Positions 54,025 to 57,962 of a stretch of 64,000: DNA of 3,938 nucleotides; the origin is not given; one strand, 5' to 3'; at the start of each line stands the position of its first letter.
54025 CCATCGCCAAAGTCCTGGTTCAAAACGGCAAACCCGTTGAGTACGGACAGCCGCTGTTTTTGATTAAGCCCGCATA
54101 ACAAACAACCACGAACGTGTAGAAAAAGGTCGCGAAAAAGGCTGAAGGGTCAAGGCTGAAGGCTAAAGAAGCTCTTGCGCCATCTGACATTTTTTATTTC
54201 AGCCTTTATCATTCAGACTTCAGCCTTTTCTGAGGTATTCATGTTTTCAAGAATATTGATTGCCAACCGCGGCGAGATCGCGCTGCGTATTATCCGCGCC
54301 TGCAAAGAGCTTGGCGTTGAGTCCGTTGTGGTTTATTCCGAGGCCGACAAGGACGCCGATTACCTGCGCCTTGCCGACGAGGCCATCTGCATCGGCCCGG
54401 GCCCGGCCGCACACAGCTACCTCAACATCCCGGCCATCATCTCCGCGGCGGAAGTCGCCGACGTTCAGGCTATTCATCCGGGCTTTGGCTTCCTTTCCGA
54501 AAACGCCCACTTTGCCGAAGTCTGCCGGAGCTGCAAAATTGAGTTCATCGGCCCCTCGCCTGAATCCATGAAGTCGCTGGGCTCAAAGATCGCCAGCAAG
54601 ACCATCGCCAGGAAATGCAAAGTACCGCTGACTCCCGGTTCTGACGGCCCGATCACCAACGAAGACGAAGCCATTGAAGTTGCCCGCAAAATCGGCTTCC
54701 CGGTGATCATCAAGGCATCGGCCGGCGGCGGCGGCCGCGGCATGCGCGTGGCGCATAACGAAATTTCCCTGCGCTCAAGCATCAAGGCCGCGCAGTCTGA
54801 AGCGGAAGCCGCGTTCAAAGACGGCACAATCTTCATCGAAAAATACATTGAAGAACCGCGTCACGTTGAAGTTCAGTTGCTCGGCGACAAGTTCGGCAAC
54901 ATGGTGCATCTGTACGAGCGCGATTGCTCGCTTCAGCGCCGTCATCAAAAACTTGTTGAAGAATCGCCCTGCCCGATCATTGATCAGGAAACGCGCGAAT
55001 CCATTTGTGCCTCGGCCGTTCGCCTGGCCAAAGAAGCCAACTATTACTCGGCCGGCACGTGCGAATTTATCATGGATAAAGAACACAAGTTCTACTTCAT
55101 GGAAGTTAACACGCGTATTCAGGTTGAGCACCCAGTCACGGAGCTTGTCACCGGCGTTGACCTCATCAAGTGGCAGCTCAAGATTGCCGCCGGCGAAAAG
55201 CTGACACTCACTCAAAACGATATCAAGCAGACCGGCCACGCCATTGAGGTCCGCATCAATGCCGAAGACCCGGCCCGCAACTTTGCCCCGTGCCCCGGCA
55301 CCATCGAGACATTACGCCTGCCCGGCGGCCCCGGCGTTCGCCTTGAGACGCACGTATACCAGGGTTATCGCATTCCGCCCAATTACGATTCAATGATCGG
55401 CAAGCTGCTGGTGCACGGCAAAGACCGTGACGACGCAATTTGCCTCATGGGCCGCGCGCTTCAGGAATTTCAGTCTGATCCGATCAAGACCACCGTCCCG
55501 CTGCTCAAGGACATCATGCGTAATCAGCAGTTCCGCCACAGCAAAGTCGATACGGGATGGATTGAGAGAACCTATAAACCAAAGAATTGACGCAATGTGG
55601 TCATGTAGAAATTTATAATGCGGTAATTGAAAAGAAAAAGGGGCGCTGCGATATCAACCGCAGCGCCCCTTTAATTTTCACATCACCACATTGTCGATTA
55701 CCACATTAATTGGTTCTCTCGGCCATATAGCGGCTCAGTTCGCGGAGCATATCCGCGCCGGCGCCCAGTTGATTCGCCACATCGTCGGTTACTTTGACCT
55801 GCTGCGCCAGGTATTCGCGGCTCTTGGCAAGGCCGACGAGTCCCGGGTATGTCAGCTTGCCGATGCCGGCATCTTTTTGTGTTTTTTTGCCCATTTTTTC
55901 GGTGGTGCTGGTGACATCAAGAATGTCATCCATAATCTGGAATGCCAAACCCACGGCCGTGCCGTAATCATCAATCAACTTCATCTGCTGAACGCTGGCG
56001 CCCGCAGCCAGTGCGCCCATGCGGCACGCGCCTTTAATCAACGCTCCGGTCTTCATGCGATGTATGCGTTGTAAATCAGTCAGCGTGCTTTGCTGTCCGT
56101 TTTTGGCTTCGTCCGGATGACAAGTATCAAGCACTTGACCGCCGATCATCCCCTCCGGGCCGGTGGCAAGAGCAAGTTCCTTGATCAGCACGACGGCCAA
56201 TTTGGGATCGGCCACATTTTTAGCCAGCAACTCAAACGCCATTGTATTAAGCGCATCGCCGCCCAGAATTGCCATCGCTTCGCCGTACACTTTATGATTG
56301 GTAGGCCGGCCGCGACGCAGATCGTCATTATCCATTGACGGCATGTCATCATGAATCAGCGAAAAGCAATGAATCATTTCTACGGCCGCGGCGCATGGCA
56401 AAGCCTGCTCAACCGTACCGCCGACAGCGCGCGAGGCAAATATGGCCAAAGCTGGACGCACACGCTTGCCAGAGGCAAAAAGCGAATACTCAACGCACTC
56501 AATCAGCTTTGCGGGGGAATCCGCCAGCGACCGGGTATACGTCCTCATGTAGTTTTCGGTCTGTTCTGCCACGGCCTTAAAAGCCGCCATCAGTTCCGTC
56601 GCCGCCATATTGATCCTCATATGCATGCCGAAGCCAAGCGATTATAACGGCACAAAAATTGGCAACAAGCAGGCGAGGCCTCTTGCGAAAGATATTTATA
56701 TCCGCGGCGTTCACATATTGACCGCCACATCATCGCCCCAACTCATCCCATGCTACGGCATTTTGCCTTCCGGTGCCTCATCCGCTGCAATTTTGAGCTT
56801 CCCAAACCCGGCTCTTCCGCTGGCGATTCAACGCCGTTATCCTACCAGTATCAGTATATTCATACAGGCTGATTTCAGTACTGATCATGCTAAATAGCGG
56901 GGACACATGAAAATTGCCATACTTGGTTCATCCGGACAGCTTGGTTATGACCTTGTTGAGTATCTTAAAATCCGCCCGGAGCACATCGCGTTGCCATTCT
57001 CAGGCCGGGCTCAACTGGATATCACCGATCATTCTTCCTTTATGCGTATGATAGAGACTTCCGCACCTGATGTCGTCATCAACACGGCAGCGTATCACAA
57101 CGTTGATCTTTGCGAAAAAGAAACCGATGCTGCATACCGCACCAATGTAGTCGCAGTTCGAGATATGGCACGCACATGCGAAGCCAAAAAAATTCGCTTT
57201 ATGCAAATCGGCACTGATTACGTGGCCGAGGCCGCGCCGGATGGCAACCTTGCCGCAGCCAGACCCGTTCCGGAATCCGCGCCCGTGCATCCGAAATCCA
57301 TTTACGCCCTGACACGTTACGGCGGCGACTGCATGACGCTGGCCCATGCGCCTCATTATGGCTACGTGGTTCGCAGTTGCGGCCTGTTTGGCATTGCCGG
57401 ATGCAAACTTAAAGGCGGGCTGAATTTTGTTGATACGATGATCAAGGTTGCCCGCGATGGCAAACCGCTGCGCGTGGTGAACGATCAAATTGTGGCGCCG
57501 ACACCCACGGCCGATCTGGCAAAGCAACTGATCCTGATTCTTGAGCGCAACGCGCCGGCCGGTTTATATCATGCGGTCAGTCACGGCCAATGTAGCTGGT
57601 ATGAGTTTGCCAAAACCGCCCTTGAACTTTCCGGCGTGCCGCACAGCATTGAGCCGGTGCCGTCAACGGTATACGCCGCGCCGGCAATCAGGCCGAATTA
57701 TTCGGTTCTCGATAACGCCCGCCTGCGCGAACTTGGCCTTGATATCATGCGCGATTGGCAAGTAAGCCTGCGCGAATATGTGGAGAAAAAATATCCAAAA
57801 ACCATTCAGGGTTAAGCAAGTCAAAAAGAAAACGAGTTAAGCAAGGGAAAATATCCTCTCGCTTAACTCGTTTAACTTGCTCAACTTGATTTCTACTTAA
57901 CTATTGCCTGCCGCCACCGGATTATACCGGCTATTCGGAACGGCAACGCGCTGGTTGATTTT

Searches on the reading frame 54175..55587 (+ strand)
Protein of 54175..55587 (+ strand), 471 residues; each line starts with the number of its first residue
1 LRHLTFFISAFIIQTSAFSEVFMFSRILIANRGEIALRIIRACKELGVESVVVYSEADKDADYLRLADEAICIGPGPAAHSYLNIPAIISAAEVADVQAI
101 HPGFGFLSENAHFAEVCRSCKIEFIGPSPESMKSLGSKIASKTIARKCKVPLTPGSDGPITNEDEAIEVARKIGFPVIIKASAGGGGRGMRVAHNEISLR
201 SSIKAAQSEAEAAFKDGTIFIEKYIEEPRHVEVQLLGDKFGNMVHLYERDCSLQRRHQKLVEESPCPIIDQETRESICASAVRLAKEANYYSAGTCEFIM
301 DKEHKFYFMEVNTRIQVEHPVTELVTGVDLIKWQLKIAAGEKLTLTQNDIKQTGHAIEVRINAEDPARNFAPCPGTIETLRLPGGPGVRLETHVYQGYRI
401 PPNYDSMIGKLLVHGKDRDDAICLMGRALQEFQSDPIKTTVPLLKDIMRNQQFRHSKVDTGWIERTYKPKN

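Call 76: search_protein_families(library=pfam, max_evalue=0.00001, proteins=[window:54175-55587:+])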
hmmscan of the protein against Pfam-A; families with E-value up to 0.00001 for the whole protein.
window:54175-55587:+ (471 aa): 6 families
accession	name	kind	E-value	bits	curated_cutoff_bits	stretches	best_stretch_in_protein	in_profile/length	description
PF02786.22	CPSase_L_D2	-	4.7e-76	255.4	19.8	1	138-344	2-209/211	Carbamoyl-phosphate synthase L chain, ATP binding domain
PF00289.28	Biotin_carb_N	-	3.9e-44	150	25.5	1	23-132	1-110/110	Biotin carboxylase, N-terminal domain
PF02785.25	Biotin_carb_C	-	1.2e-37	128.8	32.4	1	358-465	1-108/108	Biotin carboxylase C-terminal domain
PF07478.18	Dala_Dala_lig_C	-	1.2e-10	41.7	24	1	164-313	26-174/204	D-ala D-ala ligase C-terminus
PF02222.28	ATP-grasp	-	7.2e-08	32.7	27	1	160-314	16-162/179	ATP-grasp domain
PF08443.16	RimK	-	7.3e-06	26.2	21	0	162-320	26-172/188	RimK-like ATP-grasp domain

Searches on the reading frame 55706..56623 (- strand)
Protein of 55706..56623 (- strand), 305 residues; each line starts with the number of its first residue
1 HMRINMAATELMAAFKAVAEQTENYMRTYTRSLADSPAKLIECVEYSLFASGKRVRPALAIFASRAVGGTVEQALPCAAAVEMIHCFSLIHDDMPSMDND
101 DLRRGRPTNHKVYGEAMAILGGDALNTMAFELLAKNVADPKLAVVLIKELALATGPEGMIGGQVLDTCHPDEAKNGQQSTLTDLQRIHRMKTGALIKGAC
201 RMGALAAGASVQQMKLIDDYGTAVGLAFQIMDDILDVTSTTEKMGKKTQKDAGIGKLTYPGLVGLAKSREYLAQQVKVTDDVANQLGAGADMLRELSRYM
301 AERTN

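Call 76: search_protein_families(library=pfam, max_evalue=0.00001, proteins=[window:55706-56623:-])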
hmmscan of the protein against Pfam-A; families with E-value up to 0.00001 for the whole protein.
window:55706-56623:- (305 aa): 1 family
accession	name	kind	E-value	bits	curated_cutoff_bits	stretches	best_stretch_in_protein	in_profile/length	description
PF00348.22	polyprenyl_synt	-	2e-58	198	27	1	39-271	3-225/251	Polyprenyl synthetase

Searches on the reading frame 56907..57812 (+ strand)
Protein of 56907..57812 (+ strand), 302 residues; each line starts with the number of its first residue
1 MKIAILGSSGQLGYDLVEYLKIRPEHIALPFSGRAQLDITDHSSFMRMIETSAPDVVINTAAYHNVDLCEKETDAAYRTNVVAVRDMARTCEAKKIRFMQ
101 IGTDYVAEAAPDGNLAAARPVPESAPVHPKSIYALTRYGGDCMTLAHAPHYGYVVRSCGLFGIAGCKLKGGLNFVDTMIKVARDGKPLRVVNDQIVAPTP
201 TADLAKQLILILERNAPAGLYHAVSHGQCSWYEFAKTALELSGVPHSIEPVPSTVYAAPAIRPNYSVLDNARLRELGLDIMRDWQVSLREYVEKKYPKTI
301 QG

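Call 76: search_protein_families(library=pfam, max_evalue=0.00001, proteins=[window:56907-57812:+])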
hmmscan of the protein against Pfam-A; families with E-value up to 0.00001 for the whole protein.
window:56907-57812:+ (302 aa): 4 families
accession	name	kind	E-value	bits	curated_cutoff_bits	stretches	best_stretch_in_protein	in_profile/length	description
PF04321.23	RmlD_sub_bind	-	2.7e-68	230.6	27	1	1-294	1-284/287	RmlD substrate binding domain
PF01370.27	Epimerase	-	4.6e-19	69.2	20.9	1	3-196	1-209/240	NAD dependent epimerase/dehydratase family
PF16363.11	GDP_Man_Dehyd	-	3.9e-12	46.7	27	1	36-162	58-182/332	GDP-mannose 4,6 dehydratase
PF02719.21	Polysacc_synt_2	-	1.5e-08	34.6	20.2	1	37-107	61-132/293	Polysaccharide biosynthesis protein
